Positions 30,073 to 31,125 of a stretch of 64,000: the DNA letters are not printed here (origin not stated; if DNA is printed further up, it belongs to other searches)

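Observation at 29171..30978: AT-rich three-gene cassette beside the R-M system: two paralogous wHTH proteins plus a HEPN-like/wHTH protein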

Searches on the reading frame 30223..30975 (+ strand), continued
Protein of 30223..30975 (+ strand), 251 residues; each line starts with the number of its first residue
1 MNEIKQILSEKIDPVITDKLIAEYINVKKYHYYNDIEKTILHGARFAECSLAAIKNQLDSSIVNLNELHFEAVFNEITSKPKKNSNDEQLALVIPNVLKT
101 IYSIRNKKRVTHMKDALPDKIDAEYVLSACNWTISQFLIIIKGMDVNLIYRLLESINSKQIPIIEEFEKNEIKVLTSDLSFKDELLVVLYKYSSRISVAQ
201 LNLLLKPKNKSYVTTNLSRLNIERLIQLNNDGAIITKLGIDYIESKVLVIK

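Call 45: find_related_loci(query=A4, collection=genome_contigs, flank=6000)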
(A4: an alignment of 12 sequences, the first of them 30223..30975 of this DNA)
Query A4 (251 aa) in genome_contigs; peptide patterns used: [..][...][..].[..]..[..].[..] (x = any residue, [..] = any of these).
39 stretches matched a pattern; 3 encode a relative of the query (tblastn E <= 1e-3); 3 distinct loci.
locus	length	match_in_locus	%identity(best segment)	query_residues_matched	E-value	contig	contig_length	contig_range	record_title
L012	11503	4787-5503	48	8-245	1e-66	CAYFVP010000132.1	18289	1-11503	MAG TPA_asm: uncultured Thermoplasmatales archaeon isolate ERP108616_co1_160 genome assembly, contig: k119_1746859, whol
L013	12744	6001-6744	35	1-248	9e-52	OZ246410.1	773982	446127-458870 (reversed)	MAG: uncultured Methanosarcinales archaeon isolate SRP193066_co2_46 genome assembly, chromosome: 1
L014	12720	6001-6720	31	1-239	2e-30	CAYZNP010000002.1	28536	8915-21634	MAG TPA_asm: Candidatus Micrarchaeota archaeon isolate binchicken_co33_526 genome assembly, contig: NODE_1479_length_285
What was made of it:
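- Tried and rejected: It gave only 3 loci because the back-translated pattern was narrow (call 45).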

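Call 46: find_related_loci(query=A4, collection=metagenome_contigs, flank=6000)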
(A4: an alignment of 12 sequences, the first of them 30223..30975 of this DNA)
Query A4 (251 aa) in metagenome_contigs; peptide patterns used: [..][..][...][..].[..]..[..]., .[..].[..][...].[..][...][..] (x = any residue, [..] = any of these).
166 stretches matched a pattern; 28 encode a relative of the query (tblastn E <= 1e-3); 28 distinct loci.
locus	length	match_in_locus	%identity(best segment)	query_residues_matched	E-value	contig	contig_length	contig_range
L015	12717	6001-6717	48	8-245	5e-66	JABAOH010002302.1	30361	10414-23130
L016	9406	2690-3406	46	8-245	4e-62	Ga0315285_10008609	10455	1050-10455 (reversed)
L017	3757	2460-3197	40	3-249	2e-59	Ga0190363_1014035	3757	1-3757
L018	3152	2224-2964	36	1-248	2e-57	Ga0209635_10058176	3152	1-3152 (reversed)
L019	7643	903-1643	36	1-248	3e-57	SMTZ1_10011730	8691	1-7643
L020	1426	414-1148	41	5-244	6e-57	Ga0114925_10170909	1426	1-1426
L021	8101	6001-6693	40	16-245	9e-55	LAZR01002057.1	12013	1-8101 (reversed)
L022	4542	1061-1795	39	4-248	1e-48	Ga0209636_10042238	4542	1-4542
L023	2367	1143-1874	36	1-244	3e-47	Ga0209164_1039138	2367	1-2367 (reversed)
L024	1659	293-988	33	16-245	5e-36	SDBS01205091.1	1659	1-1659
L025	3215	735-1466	32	1-241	3e-35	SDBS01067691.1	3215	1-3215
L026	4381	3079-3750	28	5-227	4e-35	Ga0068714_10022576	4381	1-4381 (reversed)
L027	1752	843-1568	34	1-240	2e-33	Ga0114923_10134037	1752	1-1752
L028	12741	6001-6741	28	1-247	2e-31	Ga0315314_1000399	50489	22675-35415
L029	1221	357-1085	32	1-241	1e-31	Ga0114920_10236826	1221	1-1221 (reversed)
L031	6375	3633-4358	31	1-240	2e-30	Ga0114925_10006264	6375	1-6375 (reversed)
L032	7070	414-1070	29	23-240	3e-26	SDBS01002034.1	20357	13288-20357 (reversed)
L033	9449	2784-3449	31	23-241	5e-26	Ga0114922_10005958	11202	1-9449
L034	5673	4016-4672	29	23-240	6e-26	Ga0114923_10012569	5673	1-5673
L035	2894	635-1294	32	19-240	2e-25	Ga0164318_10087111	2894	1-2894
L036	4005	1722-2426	30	8-244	4e-24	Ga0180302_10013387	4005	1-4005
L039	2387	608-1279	25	19-244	2e-19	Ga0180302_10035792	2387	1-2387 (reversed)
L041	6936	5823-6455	30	37-249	9e-16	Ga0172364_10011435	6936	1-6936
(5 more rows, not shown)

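Call 47: find_related_loci(query=A4, collection=viral_contigs, flank=6000)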
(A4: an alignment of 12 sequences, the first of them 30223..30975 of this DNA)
Query A4 (251 aa) in viral_contigs; peptide patterns used: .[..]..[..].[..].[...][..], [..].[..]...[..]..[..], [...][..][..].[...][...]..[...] (x = any residue, [..] = any of these).
195 stretches matched a pattern, but none encodes a relative of the query by tblastn (E <= 1e-3).

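Call 53: list_cluster_members(proteins=[P0015, P0016, P0017, P0019, P0024, P0033, P0047, P0070, P0100, P0140])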
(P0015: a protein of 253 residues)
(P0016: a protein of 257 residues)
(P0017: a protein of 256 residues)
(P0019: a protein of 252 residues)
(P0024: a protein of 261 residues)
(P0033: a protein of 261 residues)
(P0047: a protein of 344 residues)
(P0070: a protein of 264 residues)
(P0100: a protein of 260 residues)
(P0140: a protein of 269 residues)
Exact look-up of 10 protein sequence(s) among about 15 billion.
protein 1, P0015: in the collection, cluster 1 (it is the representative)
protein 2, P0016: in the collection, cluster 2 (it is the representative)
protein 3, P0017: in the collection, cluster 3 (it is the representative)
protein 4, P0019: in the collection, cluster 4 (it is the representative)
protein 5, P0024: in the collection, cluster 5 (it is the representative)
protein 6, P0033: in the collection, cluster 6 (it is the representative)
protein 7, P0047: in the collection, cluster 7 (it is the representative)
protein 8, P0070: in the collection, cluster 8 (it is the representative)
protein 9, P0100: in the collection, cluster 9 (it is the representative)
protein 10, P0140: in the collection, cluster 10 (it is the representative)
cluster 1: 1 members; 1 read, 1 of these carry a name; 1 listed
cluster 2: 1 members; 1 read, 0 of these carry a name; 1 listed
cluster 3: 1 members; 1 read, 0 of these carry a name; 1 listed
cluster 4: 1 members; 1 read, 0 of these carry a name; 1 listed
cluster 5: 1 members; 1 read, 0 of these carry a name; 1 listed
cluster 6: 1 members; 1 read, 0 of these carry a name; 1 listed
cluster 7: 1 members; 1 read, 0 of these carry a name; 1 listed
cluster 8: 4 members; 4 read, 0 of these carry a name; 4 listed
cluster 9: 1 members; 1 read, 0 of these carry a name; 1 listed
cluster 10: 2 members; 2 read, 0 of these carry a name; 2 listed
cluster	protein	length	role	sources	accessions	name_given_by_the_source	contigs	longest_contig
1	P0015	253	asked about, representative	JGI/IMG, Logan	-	hypothetical protein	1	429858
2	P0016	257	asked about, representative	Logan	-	-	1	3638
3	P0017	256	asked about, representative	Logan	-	-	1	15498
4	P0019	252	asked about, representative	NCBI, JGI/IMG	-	-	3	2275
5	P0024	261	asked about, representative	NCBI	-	-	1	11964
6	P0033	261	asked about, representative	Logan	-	-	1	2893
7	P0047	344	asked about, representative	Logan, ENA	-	-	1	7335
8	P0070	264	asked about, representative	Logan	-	-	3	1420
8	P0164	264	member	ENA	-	-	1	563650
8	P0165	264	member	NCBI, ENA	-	-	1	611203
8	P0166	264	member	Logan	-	-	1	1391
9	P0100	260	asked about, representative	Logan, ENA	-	-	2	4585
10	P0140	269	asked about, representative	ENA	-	-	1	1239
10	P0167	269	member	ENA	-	-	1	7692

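Call 55: search_protein_families(library=pfam, proteins=[L005:687-1106:+, L013:5579-5995:+, L036:852-1250:+, L036:2446-3888:+, L041:2092-4638:+, L028:6790-7590:+, L028:7595-9808:+, L031:4428-5603:+, L007:981-1703:+, L028:5500-5991:+], max_evalue=0.05)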
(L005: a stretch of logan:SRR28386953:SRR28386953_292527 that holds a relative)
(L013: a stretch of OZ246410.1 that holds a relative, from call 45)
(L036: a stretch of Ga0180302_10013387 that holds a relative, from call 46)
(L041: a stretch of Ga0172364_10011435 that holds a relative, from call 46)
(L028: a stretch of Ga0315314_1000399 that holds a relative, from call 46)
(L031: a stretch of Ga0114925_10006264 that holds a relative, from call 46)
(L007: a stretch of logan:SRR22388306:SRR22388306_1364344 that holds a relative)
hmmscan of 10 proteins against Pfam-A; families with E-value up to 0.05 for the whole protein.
L005:687-1106:+ (140 aa): 2 families
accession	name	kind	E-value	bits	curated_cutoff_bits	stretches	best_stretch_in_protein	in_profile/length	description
PF01939.22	NucS_C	-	0.012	16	24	1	14-54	5-44/124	Endonuclease NucS C-terminal domain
PF02002.24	TFIIE_alpha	-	0.047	14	22.9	0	73-109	22-58/105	TFIIE alpha subunit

L013:5579-5995:+ (139 aa): 6 families
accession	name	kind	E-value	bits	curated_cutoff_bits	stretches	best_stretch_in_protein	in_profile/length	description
PF01978.25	TrmB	-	7.3e-05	23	25.6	1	77-118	17-58/68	Sugar-specific transcriptional regulator TrmB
PF13412.12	HTH_24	-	0.00028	20.8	21.9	1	77-113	12-48/48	Winged helix-turn-helix DNA-binding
PF12802.13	MarR_2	-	0.00075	20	27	1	79-117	16-55/61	MarR family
PF14394.12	DUF4423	-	0.019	15.2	30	1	84-131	38-84/165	Domain of unknown function (DUF4423)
PF08784.17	RPA_C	-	0.027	15.6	22.6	0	79-117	66-104/106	Replication protein A C terminal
PF01047.28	MarR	-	0.03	14.7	24.6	0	79-117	14-52/59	MarR family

L036:852-1250:+ (133 aa): 4 families
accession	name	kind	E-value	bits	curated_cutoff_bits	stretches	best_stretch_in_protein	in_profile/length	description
PF03965.22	Penicillinase_R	-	0.0021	18.8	22.6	1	88-125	26-64/115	Penicillinase repressor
PF22560.2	GMT-wHTH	-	0.0067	17.3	27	0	56-91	40-74/82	GMT-like wHTH domain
PF21933.2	MCM5_C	-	0.014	15.8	27.2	1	87-119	23-55/59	MCM5, C-terminal domain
PF24034.1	DUF7343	-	0.046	14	27.6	0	91-120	27-56/62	Domain of unknown function (DUF7343)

L036:2446-3888:+ (481 aa): 9 families
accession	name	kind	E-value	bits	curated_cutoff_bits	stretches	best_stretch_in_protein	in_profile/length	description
PF01935.23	DUF87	-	1.7e-14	54.9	23.2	1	17-101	14-102/220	Helicase HerA, central domain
PF05600.17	CDK5RAP3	-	0.00098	18.5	22.6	1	261-335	387-461/502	CDK5 regulatory subunit-associated protein 3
PF11932.13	DUF3450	-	0.0053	16.5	32.6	1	274-335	31-92/241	Protein of unknown function (DUF3450)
PF13166.12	AAA_13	-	0.012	14.7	36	1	274-325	417-468/713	AAA domain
PF13384.12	HTH_23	-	0.018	15.3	24.6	0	389-420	3-35/50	Homeodomain-like domain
PF15921.10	CCDC158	-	0.024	12.9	27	1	271-329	470-524/1112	Coiled-coil domain-containing protein 158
PF17675.6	APG6_N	-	0.035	15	45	1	273-324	46-97/132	Apg6 coiled-coil region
PF13401.12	AAA_22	-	0.044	14.5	27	0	27-71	6-33/130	AAA domain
PF05478.16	Prominin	-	0.046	12.3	34.3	0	269-328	213-273/799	Prominin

L041:2092-4638:+ (849 aa): 4 families
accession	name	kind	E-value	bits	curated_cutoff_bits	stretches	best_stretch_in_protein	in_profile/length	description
PF01935.23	DUF87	-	4.9e-33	115.5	23.2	1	145-348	2-219/220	Helicase HerA, central domain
PF14528.11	LAGLIDADG_3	-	6.5e-05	23.5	22.5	0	606-665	7-68/82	LAGLIDADG-like domain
PF12846.13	AAA_10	-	0.026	14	27.5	0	722-749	259-286/362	AAA-like domain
PF14890.11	Intein_splicing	-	0.036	14.3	35.8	0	386-698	17-148/155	Intein splicing domain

L028:6790-7590:+ (267 aa): 2 families
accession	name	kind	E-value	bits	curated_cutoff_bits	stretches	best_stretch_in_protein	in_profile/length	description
PF14511.12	RE_EcoO109I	-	1e-16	61.7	22.5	1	35-213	5-186/198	Type II restriction endonuclease EcoO109I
PF09520.16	RE_TdeIII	-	0.0033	17.5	27.2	0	196-221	218-242/242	Type II restriction endonuclease, TdeIII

L028:7595-9808:+ (738 aa): 8 families
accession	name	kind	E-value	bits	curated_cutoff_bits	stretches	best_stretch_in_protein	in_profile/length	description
PF01555.25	N6_N4_Mtase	-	5.9e-17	62.8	26.7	2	74-106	181-213/221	DNA methylase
PF13649.12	Methyltransf_25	-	0.00013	23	27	0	78-138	1-65/97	Methyltransferase domain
PF08241.18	Methyltransf_11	-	0.00031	21.8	21.2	0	536-562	70-95/95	Methyltransferase domain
PF01170.24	UPF0020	-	0.00054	20.2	22.3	0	469-493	114-137/197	RMKL-like, methyltransferase domain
PF06634.17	DUF1156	-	0.0023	18.5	24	1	11-40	2-33/73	Protein of unknown function (DUF1156)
PF03602.21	Cons_hypoth95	-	0.014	15.5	24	0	73-123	40-91/182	Conserved hypothetical protein 95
PF02086.21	MethyltransfD12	-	0.019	15.1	22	0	74-129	20-74/253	D12 class N6 adenine-specific DNA methyltransferase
PF23547.1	Zn_ribbon_FGT1_1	-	0.019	15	27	1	209-239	4-31/35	FORGETTER1 first zinc ribbon domain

L031:4428-5603:+ (392 aa): 8 families
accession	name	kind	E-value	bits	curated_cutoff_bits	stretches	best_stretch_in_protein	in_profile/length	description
PF23598.1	LRR_14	-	8.7e-20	71.2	40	2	298-381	41-122/353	Leucine-rich repeat region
PF13855.12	LRR_8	-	1.9e-12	47.2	27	2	306-360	3-59/61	Leucine rich repeat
PF12799.13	LRR_4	-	3.5e-11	43.4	27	2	327-360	1-33/44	Leucine Rich repeats (2 copies)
PF00560.39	LRR_1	-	6e-09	34.8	20.6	1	328-349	1-23/23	Leucine Rich Repeat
PF25019.1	LRR_R13L1-DRL21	-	9.7e-05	22.7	27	2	305-358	70-125/127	R13L1/DRL21 LRRs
PF23952.1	LRR_EndoS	-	0.0013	19.4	27.9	1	299-355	69-111/116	Endo-beta-N-acetylglucosaminidase EndoS LRR domain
PF23286.1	LRR_13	-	0.0066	16.6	30.1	1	281-348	27-93/210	Disease resistance protein RPS4B-like, leucine-rich repeats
PF13516.12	LRR_6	-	0.012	16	23.4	0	303-316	2-15/24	Leucine Rich repeat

L007:981-1703:+ (241 aa): 0 families

L028:5500-5991:+ (164 aa): 1 family
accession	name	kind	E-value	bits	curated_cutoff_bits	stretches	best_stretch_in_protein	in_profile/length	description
PF09929.15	DUF2161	-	0.00012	22.6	27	1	132-151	96-115/118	Putative PD-(D/E)XK phosphodiesterase (DUF2161)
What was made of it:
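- L028: EcoO109I-like REase plus an N6/N4 MTase (call 55).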

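Call 63: search_protein_families(library=padloc, alignment_id=A3, max_evalue=0.1)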
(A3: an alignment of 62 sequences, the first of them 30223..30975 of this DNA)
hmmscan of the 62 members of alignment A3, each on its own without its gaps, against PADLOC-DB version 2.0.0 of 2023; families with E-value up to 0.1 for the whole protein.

A. member 1, window:30223-30975:+ (251 aa): 0 families

B. families by the number of members that match (of 62 scanned): 28 families (the first 25 are shown)
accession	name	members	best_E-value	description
PDLC02974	WH_III-A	7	0.0002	-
PDLC02975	WH_III-A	6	0.0063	-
PDLC02930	NDT_II-A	4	0.0021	-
PDLC01879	CARF3--CARF_TM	4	0.0049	-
PDLC02976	WH_III-A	3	0.027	-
PDLC03871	LmuC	2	0.0013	-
PDLC03869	LmuC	2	0.006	-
PDLC03276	MTase_II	1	0.00089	Type II methyltransferase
PDLC04796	PDC-S02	1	0.0011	-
PDLC04984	PDC-S27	1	0.0017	-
PDLC04113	JukA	1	0.0026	-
PDLC02221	Upx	1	0.0045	-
PDLC03748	Drt6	1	0.0049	DRT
PDLC02253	AbiEi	1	0.0064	AbiEi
PDLC02925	HTH_IX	1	0.0074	-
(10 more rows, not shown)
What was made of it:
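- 30703..30978 (+): Gene C, C-terminal part. A conserved beta-hairpin (IPIIEEF...VL, aa 162-175) is followed by a winged helix (aa 181-250), then the stop codon. Weak PADLOC retron 'WH_III-A' hits in 7 of 62 members: call 63.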

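Call 71: search_protein_families(library=pfam, proteins=[L013:7648-8895:+, L014:3563-4903:+, L014:9082-10470:-, L016:3510-4451:-, L019:3985-6156:-, L021:6734-7387:+, L032:3164-5905:-, L032:2197-3108:+, L033:315-1736:+, L025:1924-3213:+], max_evalue=0.001)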
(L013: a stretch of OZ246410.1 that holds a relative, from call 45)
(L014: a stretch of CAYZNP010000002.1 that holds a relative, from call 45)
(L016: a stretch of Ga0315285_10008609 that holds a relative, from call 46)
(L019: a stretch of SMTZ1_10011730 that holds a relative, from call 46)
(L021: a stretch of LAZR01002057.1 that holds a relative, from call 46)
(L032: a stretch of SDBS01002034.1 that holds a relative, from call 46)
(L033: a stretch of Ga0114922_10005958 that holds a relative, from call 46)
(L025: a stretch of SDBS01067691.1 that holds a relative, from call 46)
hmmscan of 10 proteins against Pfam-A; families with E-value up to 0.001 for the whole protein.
L013:7648-8895:+ (416 aa): 1 family
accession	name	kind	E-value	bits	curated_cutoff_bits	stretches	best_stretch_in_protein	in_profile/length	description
PF00145.23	DNA_methylase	-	3.3e-70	237.5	22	1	33-372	1-322/324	C-5 cytosine-specific DNA methylase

L014:3563-4903:+ (447 aa): 0 families

L014:9082-10470:- (462 aa): 4 families
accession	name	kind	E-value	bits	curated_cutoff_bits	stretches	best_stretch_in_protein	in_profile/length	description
PF02826.25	2-Hacid_dh_C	-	9.1e-05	22.3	25.1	1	21-92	31-100/178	D-isomer specific 2-hydroxyacid dehydrogenase, NAD binding domain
PF02153.23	PDH_N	-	0.00012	22.1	26.5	1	43-142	2-105/154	Prephenate dehydrogenase, nucleotide-binding domain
PF07991.19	KARI_N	-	0.00044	20.3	20.6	1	27-110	5-88/165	Acetohydroxy acid isomeroreductase, NADPH-binding domain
PF03446.21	NAD_binding_2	-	0.00057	20.4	21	0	29-134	2-111/161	NAD binding domain of 6-phosphogluconate dehydrogenase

L016:3510-4451:- (313 aa): 1 family
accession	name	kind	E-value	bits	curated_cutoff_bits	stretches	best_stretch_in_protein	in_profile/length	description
PF02661.23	Fic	-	7.4e-20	72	24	1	111-205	2-93/93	Fic/DOC family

L019:3985-6156:- (723 aa): 3 families
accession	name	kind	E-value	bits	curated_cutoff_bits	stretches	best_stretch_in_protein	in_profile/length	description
PF07705.17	CARDB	-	2.4e-20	73.1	22.7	2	298-378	3-83/101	CARDB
PF00963.24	Cohesin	-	1.7e-07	31.9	24.1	0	417-507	12-105/139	Cohesin domain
PF00404.24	Dockerin_1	-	0.00011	22.8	22.9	1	667-718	3-55/57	Dockerin type I domain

L021:6734-7387:+ (218 aa): 1 family
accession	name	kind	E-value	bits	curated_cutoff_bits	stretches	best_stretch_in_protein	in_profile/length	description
PF05013.17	FGase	-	3.6e-08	34.3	28.9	0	104-194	130-216/219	N-formylglutamate amidohydrolase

L032:3164-5905:- (913 aa): 1 family
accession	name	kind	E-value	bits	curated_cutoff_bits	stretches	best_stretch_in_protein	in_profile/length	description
PF20720.3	nSTAND3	-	1.4e-20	74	27.2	1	249-400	6-153/155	Novel STAND NTPase 3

L032:2197-3108:+ (304 aa): 1 family
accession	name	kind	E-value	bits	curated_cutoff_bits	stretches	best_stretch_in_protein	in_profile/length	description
PF05014.21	Nuc_deoxyrib_tr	-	7.2e-05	23.3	28.8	1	212-269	44-103/117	Nucleoside 2-deoxyribosyltransferase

L033:315-1736:+ (474 aa): 1 family
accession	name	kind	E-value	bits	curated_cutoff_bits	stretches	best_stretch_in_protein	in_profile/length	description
PF05762.20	VWA_CoxE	-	5.5e-09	36.2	26.4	1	253-340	14-102/222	VWA domain containing CoxE-like protein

L025:1924-3213:+ (430 aa): 2 families
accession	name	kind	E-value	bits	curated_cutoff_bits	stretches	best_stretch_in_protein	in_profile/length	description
PF01935.23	DUF87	-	2e-09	38.4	23.2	1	14-203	1-176/220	Helicase HerA, central domain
PF01580.24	FtsK_SpoIIIE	-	7e-06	26.1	24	1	7-61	13-63/221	FtsK/SpoIIIE family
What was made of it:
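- R-M genes also lie next to the module in L028, and a Dcm gene lies nearby in L013 (calls 55, 71).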
